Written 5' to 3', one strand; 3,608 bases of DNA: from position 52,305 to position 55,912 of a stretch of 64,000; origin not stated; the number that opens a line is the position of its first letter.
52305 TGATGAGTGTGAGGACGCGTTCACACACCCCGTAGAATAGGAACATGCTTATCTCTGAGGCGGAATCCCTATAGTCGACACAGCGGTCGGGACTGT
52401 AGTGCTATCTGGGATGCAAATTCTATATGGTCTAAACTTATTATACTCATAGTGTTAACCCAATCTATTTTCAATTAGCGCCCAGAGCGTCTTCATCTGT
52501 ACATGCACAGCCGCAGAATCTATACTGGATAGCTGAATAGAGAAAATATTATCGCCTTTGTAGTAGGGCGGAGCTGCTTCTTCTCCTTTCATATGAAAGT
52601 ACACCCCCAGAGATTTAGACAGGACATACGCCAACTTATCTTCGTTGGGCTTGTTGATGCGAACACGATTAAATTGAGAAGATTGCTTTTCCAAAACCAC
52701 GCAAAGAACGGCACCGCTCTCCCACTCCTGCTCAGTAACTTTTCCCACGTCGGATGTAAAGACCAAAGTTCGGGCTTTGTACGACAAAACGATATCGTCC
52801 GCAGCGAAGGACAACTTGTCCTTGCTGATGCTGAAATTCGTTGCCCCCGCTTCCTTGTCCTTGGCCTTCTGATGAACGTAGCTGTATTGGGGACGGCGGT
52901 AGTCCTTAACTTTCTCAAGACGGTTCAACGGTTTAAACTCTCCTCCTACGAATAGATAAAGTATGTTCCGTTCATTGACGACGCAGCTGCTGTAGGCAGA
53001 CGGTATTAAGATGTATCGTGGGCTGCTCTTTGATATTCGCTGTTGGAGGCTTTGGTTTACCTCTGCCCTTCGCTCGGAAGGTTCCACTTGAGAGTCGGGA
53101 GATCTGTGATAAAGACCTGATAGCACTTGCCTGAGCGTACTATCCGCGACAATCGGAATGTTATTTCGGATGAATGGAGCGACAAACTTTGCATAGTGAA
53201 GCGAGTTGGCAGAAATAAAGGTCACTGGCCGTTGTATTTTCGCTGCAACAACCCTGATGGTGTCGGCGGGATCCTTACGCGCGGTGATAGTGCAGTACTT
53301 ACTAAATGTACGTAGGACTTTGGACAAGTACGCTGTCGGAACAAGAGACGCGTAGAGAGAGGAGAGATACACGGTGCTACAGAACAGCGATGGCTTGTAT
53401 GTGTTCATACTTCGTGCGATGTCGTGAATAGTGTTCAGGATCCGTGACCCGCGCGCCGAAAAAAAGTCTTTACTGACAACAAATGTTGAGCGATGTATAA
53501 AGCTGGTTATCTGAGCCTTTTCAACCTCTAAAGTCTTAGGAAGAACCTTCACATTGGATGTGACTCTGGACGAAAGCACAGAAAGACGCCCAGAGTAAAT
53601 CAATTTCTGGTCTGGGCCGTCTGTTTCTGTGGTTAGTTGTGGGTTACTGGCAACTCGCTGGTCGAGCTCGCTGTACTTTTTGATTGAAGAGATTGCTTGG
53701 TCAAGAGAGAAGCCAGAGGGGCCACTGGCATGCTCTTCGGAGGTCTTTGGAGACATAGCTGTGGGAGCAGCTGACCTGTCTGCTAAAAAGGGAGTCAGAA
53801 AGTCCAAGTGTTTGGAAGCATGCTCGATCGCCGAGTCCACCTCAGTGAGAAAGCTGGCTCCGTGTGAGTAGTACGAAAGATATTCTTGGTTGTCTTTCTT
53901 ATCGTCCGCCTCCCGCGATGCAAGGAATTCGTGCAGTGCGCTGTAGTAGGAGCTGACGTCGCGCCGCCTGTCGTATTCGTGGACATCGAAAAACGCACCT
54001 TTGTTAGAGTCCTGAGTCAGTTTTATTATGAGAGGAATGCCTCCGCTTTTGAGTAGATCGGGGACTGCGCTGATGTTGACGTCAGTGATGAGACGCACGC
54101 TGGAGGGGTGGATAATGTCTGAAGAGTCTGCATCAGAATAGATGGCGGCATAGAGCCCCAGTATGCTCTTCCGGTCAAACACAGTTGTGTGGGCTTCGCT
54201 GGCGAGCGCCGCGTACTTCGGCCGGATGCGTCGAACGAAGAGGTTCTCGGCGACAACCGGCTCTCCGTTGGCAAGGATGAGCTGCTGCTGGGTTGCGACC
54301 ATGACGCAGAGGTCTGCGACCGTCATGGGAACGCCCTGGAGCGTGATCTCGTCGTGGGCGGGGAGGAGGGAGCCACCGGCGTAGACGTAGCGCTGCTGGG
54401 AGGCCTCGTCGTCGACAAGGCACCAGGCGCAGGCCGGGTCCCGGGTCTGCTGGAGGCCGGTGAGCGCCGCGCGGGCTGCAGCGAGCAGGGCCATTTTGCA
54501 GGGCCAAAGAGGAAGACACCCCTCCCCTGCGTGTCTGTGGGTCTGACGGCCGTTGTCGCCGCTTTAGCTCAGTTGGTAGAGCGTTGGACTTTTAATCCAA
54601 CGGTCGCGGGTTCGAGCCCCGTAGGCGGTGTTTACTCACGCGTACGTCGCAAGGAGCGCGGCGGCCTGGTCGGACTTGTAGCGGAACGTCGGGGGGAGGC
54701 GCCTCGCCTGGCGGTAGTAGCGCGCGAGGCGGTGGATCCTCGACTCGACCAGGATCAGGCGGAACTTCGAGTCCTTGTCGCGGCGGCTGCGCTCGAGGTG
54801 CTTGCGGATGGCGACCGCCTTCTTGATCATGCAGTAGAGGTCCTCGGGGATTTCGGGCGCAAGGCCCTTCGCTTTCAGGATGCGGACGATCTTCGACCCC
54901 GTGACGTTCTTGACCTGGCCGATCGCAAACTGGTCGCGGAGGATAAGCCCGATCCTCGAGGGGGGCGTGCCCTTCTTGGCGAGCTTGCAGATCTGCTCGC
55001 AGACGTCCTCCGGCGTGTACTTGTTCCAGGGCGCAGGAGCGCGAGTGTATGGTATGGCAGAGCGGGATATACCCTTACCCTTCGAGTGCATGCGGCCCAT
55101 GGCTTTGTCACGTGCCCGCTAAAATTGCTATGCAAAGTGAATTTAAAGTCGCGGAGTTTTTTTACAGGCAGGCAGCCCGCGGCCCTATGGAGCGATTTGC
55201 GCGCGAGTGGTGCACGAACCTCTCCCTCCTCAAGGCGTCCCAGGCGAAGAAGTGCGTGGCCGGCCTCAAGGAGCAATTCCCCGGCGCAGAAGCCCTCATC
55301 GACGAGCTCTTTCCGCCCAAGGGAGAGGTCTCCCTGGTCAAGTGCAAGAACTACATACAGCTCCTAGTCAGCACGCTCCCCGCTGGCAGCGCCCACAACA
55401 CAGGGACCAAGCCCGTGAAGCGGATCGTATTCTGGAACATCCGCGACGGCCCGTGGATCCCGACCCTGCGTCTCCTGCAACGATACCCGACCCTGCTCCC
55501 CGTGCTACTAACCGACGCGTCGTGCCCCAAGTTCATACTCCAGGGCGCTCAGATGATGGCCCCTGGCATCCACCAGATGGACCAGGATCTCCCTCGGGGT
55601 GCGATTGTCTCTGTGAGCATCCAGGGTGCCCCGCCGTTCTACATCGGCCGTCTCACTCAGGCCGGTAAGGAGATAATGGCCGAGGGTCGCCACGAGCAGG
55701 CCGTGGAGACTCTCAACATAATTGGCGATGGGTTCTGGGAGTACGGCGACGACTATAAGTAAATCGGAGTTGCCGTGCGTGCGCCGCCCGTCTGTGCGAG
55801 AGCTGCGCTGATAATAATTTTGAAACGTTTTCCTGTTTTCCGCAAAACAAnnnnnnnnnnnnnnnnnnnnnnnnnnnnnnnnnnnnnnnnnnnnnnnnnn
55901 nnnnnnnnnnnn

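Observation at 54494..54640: tRNA-Lys(UUU) wedged between two opposite-strand genes; RPS13 poly(A) signal overlaps the tRNA 3' end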

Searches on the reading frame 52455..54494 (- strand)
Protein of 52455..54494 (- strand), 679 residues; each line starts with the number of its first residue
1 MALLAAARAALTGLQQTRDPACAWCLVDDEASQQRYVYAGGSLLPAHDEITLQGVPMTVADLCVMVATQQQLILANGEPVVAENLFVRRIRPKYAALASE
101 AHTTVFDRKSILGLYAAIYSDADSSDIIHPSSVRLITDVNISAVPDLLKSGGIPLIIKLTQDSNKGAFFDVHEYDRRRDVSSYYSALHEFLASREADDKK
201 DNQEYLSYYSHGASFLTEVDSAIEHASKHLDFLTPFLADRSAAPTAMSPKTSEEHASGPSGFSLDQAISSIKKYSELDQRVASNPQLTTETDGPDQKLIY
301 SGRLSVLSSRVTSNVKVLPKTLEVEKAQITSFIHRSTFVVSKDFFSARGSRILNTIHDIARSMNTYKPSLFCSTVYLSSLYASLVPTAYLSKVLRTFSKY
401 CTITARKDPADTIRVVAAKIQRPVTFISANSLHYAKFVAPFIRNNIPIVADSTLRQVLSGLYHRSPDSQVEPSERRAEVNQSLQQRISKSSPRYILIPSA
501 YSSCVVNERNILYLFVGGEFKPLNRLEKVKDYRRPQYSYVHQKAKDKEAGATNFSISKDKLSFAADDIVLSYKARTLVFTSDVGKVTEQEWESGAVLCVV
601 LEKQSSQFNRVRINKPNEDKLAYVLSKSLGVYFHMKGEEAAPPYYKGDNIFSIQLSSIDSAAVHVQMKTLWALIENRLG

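Call 5: search_protein_families(library=pfam, proteins=[window:52455-54494:-])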
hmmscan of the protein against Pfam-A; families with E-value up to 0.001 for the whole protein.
window:52455-54494:- (679 aa): 1 family
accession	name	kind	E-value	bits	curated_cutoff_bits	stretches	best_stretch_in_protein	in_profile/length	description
PF05179.20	CDC73_C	-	1.8e-15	57.4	32.8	1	493-676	5-157/158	RNA pol II accessory factor, Cdc73 family, C-terminal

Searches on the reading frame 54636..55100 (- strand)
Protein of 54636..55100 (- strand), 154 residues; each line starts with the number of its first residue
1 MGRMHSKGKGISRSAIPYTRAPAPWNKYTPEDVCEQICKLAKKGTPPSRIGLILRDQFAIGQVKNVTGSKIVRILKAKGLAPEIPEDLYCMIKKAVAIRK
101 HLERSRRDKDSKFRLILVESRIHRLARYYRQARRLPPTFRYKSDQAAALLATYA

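Call 5: search_protein_families(library=pfam, proteins=[window:54636-55100:-])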
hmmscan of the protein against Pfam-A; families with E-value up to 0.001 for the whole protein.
window:54636-55100:- (154 aa): 2 families
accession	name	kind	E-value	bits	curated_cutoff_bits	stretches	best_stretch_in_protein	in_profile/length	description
PF08069.17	Ribosomal_S13_N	-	6e-27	93.9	25.4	1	1-60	1-60/60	Ribosomal S13/S15 N-terminal domain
PF00312.27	Ribosomal_S15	-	5.4e-13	49.3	31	1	74-145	4-77/81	Ribosomal protein S15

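Call 8: find_encoding_contigs(protein=window:54639-55100:-, flank=3000, max_places=10)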
Protein window:54639-55100:- (154 aa): 23 contigs read that carry it; 9 places shown.
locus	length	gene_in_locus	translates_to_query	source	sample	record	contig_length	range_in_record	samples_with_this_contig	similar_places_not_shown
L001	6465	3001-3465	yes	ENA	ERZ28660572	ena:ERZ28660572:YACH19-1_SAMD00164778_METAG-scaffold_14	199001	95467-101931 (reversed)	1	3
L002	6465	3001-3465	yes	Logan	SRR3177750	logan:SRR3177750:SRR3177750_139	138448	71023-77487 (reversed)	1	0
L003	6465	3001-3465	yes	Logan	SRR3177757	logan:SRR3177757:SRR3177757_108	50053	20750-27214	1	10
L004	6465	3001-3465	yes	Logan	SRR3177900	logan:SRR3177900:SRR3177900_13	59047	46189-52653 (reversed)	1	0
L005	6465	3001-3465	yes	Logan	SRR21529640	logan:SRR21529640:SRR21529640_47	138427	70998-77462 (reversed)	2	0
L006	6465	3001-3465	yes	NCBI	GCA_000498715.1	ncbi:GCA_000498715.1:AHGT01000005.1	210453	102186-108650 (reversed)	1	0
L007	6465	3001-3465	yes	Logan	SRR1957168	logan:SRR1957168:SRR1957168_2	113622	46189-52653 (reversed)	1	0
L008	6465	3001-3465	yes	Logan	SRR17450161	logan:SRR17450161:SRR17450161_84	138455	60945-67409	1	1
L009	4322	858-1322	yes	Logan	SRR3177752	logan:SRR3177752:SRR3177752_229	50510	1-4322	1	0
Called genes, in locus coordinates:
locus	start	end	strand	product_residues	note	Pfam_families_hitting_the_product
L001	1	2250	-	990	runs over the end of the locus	PF01363:FYVE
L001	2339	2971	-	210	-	PF17832:Pre-PUA, PF26292:PUA_elF2D (weak)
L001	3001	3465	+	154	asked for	PF08069:Ribosomal_S13_N, PF00312:Ribosomal_S15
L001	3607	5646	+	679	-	PF05179:CDC73_C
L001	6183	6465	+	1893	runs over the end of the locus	-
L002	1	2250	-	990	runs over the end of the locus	PF01363:FYVE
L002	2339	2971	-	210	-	PF17832:Pre-PUA, PF26292:PUA_elF2D (weak)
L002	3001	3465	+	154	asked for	PF08069:Ribosomal_S13_N, PF00312:Ribosomal_S15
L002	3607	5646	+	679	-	PF05179:CDC73_C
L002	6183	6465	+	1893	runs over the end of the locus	-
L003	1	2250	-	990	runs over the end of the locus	PF01363:FYVE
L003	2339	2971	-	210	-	PF17832:Pre-PUA, PF26292:PUA_elF2D (weak)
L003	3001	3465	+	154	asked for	PF08069:Ribosomal_S13_N, PF00312:Ribosomal_S15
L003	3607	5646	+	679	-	PF05179:CDC73_C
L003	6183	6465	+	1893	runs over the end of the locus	-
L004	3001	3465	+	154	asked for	PF08069:Ribosomal_S13_N, PF00312:Ribosomal_S15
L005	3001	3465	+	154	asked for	PF08069:Ribosomal_S13_N, PF00312:Ribosomal_S15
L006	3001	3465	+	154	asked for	PF08069:Ribosomal_S13_N, PF00312:Ribosomal_S15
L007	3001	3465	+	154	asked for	PF08069:Ribosomal_S13_N, PF00312:Ribosomal_S15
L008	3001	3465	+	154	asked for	PF08069:Ribosomal_S13_N, PF00312:Ribosomal_S15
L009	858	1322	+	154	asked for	PF08069:Ribosomal_S13_N, PF00312:Ribosomal_S15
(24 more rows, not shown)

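Call 24: find_homologous_proteins(query=window:54639-55100:-, max_evalue=1e-30)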
Query window:54639-55100:- (154 aa): 3145 proteins with E <= 1e-30 among 3617 candidates; the best 120 are listed.
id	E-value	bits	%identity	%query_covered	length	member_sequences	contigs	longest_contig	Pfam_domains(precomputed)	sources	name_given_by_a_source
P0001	4.4e-93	327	97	100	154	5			PF08069.18,PF00312.28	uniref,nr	uniref:Ribosomal protein S13 n=1 Tax=Giardia intestinalis (strain ATCC 50803 / WB clone C6) TaxID=18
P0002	2.4e-84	299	89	98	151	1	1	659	PF08069.18,PF00312.28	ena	-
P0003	1.5e-79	283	81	100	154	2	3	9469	PF08069.18,PF00312.28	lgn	-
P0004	2.2e-79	282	82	100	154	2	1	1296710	PF08069.18,PF00312.28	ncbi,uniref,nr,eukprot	ncbi:Ribosomal protein S13 [Giardia muris]|uniref:Ribosomal protein S13 n=1 Tax=Giardia muris TaxID=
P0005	2.8e-73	263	73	100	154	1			PF08069.18,PF00312.28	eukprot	eukprot:gnl/Dysnectes_brevis/212_a242_9094.p2 GENE.gnl/Dysnectes_brevis/212_a242_9094~~gnl/Dysnectes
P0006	9.2e-70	251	74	99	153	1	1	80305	PF08069.18,PF00312.28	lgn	-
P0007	4.2e-66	239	72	69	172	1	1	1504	PF08069.18,PF00312.28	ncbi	ncbi:40S ribosomal protein S13, partial [Wuchereria bancrofti]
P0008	2.0e-65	237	72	99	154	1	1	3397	PF08069.18,PF00312.28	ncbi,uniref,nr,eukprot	ncbi:ribosomal protein S15P [Kipferlia bialata]|uniref:Ribosomal protein S15P n=1 Tax=Kipferlia bial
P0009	1.3e-64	235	70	98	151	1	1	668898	PF08069.18,PF00312.28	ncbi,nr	ncbi:ribosomal protein S13e [Syncephalis fuscata]|nr:ribosomal protein S13e [Syncephalis fuscata]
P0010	1.3e-64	235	70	98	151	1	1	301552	PF08069.18,PF00312.28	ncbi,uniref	ncbi:ribosomal S13/S15 N-terminal domain-containing protein [Aspergillus cavernicola]|uniref:Ribosom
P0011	1.6e-64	234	69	98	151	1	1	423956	PF08069.18,PF00312.28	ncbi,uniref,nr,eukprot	ncbi:40S small subunit ribosomal protein uS15 (rpS13) [Andalucia godoyi]|uniref:40S small subunit ri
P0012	2.5e-64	234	69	98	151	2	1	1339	PF08069.18,PF00312.28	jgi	-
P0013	2.5e-64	234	70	98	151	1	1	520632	PF08069.18,PF00312.28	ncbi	ncbi:ribosomal S13/S15 N-terminal domain-containing protein [Aspergillus californicus]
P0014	2.7e-64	234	70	98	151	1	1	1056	PF08069.18,PF00312.28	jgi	-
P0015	2.7e-64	234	68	100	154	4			PF08069.18,PF00312.28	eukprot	eukprot:gnl/Chilomastix_caulleri/1754.p1 GENE.gnl/Chilomastix_caulleri/1754~~gnl/Chilomastix_cauller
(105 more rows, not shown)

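Call 25: find_encoding_contigs(protein=P0001, flank=3000, max_places=8)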
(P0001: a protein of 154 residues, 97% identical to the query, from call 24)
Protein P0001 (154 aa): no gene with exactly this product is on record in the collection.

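Call 26: find_encoding_contigs(protein=P0004, flank=3000, max_places=4)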
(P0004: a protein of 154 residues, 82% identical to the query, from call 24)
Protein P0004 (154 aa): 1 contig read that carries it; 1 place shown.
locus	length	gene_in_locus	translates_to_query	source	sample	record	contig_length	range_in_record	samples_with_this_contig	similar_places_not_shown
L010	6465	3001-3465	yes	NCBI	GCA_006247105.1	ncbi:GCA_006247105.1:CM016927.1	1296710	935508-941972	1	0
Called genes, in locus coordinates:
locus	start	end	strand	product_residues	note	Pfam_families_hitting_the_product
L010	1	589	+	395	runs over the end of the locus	PF28217:FAM81B (faint)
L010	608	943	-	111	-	-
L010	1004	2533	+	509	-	PF03031:NIF (weak)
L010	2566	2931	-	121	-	PF01247:Ribosomal_L35Ae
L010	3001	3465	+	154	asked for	PF08069:Ribosomal_S13_N, PF00312:Ribosomal_S15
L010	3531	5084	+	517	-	-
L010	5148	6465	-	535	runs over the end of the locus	-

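Call 27: find_encoding_contigs(protein=P0003, flank=3000, max_places=4)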
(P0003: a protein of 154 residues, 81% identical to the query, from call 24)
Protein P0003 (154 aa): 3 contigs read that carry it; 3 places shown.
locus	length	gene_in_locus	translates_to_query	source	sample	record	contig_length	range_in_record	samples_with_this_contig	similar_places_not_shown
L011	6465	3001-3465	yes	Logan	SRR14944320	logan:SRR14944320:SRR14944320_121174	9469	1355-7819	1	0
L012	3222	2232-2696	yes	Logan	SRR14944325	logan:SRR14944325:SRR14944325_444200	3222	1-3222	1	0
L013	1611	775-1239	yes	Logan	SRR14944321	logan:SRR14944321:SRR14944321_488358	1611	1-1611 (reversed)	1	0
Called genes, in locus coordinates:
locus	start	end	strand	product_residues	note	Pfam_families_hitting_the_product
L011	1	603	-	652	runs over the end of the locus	?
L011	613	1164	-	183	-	-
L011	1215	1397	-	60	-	-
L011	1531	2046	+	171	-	-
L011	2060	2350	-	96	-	PF01247:Ribosomal_L35Ae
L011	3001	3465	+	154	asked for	PF08069:Ribosomal_S13_N, PF00312:Ribosomal_S15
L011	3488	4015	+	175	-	-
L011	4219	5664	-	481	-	PF00076:RRM_1 (faint)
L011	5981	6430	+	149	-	-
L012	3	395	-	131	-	?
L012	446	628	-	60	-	-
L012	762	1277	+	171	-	-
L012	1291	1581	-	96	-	PF01247:Ribosomal_L35Ae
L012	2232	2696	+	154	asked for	PF08069:Ribosomal_S13_N, PF00312:Ribosomal_S15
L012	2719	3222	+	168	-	?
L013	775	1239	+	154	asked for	PF08069:Ribosomal_S13_N, PF00312:Ribosomal_S15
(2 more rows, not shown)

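Call 29: list_cluster_members(proteins=[P0001, P0002])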
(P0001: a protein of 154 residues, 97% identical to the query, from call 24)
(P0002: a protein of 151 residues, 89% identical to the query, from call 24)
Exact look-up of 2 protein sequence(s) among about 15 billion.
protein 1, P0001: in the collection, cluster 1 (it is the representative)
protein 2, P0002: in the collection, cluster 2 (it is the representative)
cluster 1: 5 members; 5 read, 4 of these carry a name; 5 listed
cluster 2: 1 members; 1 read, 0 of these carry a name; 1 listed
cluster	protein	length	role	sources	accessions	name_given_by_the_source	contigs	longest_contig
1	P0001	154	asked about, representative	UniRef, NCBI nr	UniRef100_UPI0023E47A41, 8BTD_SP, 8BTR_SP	Ribosomal protein S13 n=1 Tax=Giardia intestinalis (strain ATCC 50803 / WB clone C6) ... | Chain SP, Ribosomal protein S13 [Giardia lamblia ATCC 50803]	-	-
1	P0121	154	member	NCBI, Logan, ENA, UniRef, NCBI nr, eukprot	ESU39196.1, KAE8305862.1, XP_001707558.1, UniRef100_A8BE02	Ribosomal protein S13 [Giardia duodenalis] | Ribosomal protein S13 n=2 Tax=Giardia intestinalis TaxID=5741 RepID=A8BE02_GIAIC | Ribosomal protein S13 [Giardia intestinalis]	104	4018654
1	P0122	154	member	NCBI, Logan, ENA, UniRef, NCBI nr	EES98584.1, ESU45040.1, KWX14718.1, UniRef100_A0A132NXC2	SSU ribosomal protein S15P/S13 [Giardia duodenalis assemblage B] | SSU ribosomal protein S15P/S13 n=3 Tax=Giardia intestinalis TaxID=5741 ... | Ribosomal protein S13 [Giardia intestinalis ATCC 50581]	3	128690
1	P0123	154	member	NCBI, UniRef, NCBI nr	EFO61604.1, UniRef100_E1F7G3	Ribosomal protein S13 [Giardia lamblia P15] | Ribosomal protein S13 n=1 Tax=Giardia intestinalis (strain P15) TaxID=658858 ...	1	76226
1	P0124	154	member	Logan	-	-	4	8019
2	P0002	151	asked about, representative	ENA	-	-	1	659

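Call 30: find_encoding_contigs(protein=P0122, flank=3000, max_places=4)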
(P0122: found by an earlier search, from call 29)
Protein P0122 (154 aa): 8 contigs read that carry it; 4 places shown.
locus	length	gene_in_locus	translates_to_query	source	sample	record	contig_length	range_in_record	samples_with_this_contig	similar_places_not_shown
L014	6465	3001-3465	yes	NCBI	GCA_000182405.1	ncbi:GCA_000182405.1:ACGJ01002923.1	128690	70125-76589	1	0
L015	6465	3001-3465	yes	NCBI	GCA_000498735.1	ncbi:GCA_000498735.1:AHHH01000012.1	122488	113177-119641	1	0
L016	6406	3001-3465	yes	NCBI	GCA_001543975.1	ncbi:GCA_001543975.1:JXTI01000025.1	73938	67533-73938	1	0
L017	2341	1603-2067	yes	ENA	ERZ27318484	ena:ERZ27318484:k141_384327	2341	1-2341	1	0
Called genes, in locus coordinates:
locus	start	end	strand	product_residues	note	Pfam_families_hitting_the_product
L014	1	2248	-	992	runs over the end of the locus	-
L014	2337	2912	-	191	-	PF17832:Pre-PUA, PF26292:PUA_elF2D (weak)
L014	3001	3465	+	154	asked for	PF08069:Ribosomal_S13_N, PF00312:Ribosomal_S15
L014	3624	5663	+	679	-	PF05179:CDC73_C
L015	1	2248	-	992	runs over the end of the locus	PF01363:FYVE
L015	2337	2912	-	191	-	PF17832:Pre-PUA, PF26292:PUA_elF2D (weak)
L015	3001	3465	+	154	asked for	PF08069:Ribosomal_S13_N, PF00312:Ribosomal_S15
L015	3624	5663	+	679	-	PF05179:CDC73_C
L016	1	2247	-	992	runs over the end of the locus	PF01363:FYVE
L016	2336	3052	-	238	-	PF26292:PUA_elF2D (weak)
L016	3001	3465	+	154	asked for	PF08069:Ribosomal_S13_N, PF00312:Ribosomal_S15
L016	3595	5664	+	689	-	-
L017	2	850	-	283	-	?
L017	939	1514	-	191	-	PF17832:Pre-PUA, PF26292:PUA_elF2D (weak)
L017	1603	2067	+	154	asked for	PF08069:Ribosomal_S13_N, PF00312:Ribosomal_S15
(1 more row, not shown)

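Call 31: find_encoding_contigs(protein=P0123, flank=3000, max_places=3)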
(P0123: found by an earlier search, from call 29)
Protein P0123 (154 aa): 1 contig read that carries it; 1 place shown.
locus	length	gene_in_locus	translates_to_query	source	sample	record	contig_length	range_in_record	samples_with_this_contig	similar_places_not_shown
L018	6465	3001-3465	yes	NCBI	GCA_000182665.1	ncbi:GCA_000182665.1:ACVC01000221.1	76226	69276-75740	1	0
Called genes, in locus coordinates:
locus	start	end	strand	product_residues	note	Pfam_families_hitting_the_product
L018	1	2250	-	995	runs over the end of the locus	PF01363:FYVE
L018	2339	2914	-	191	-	PF17832:Pre-PUA, PF01472:PUA (weak), PF26292:PUA_elF2D (weak)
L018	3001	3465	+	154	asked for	PF08069:Ribosomal_S13_N, PF00312:Ribosomal_S15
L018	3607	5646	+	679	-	PF05179:CDC73_C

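Call 32: find_encoding_contigs(protein=P0124, flank=3000, max_places=4)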
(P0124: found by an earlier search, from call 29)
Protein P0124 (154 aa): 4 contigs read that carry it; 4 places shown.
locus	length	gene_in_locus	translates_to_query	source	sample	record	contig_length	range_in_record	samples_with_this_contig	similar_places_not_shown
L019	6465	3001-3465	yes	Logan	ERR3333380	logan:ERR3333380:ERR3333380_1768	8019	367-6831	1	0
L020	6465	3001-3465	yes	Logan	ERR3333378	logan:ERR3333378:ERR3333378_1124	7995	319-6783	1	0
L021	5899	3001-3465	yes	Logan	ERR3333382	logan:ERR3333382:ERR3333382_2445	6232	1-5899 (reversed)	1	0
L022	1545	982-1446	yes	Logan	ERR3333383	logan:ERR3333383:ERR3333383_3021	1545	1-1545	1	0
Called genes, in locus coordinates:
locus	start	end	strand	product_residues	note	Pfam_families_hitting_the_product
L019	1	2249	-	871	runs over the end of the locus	?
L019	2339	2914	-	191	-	PF17832:Pre-PUA, PF26292:PUA_elF2D (weak)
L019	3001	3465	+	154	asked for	PF08069:Ribosomal_S13_N, PF00312:Ribosomal_S15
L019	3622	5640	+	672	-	PF05179:CDC73_C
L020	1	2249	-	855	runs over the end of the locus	?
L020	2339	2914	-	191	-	PF17832:Pre-PUA, PF26292:PUA_elF2D (weak)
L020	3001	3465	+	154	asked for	PF08069:Ribosomal_S13_N, PF00312:Ribosomal_S15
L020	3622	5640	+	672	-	PF05179:CDC73_C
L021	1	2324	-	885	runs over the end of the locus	?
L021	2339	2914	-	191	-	PF17832:Pre-PUA, PF26292:PUA_elF2D (weak)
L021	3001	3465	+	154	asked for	PF08069:Ribosomal_S13_N, PF00312:Ribosomal_S15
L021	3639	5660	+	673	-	PF05179:CDC73_C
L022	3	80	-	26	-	?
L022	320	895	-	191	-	PF17832:Pre-PUA, PF26292:PUA_elF2D (weak)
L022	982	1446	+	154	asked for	PF08069:Ribosomal_S13_N, PF00312:Ribosomal_S15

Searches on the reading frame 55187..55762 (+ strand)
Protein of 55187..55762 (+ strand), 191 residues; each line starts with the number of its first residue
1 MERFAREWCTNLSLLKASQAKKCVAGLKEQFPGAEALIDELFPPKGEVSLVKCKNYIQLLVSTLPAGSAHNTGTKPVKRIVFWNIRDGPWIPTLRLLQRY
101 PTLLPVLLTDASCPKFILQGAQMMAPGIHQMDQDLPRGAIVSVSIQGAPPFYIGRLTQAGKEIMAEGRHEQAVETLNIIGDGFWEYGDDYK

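Call 5: search_protein_families(library=pfam, proteins=[window:55187-55762:+])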
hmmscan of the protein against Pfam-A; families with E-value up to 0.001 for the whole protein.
window:55187-55762:+ (191 aa): 2 families
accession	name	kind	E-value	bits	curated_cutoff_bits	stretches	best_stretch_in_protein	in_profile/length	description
PF17832.7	Pre-PUA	-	1.2e-12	48.7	23.5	1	13-101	11-86/86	Pre-PUA-like domain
PF01472.26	PUA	-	3.9e-05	23.9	24.8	1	107-169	3-66/74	PUA domain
